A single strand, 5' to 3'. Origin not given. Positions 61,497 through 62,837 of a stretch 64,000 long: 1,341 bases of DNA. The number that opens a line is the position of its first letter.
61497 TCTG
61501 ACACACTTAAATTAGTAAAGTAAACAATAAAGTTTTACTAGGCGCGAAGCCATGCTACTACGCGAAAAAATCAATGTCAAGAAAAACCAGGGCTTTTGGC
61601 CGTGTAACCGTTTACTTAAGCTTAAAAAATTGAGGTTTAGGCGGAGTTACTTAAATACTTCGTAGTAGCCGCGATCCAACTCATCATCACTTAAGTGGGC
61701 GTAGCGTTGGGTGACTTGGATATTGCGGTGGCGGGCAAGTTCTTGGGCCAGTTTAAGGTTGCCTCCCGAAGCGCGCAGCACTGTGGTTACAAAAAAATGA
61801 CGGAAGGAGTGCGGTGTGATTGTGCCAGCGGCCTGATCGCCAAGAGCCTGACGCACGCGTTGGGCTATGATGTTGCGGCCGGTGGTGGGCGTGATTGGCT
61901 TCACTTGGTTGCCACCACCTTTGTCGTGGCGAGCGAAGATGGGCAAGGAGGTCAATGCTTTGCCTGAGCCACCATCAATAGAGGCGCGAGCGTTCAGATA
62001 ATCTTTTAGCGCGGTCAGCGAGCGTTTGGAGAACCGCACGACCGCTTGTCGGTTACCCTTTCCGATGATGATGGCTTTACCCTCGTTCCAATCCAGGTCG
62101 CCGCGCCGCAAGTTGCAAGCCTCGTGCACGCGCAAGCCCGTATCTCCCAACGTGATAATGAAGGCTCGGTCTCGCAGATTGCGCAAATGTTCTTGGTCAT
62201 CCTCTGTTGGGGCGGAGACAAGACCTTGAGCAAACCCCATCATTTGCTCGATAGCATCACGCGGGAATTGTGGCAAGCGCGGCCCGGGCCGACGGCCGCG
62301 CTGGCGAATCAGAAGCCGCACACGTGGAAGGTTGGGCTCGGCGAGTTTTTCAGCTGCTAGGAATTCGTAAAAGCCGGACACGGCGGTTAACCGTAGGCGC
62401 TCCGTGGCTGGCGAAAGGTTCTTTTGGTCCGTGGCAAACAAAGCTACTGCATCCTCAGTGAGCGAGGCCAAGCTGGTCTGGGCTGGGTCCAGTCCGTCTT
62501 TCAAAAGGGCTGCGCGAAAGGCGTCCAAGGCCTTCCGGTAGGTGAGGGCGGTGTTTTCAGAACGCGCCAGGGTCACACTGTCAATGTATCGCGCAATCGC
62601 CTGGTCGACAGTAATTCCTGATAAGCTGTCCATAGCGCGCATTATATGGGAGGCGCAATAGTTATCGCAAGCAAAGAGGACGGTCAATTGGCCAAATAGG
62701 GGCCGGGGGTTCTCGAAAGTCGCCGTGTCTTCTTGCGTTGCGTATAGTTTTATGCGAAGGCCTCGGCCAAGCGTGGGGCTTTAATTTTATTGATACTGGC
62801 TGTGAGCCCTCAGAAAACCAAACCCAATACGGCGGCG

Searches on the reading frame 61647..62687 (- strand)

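Call 48: search_protein_families(library=pfam, max_evalue=0.001, proteins=[window:61647-62687:-])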
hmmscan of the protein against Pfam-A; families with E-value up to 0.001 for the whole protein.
window:61647-62687:- (346 aa): 2 families
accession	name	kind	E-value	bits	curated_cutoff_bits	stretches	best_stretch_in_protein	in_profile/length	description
PF00589.27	Phage_integrase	-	1.8e-25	90.2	27.1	1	167-334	18-170/172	Phage integrase family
PF02899.23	Phage_int_SAM_1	-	4e-07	30.7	22.3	1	38-114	8-83/83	Phage integrase, N-terminal SAM-like domain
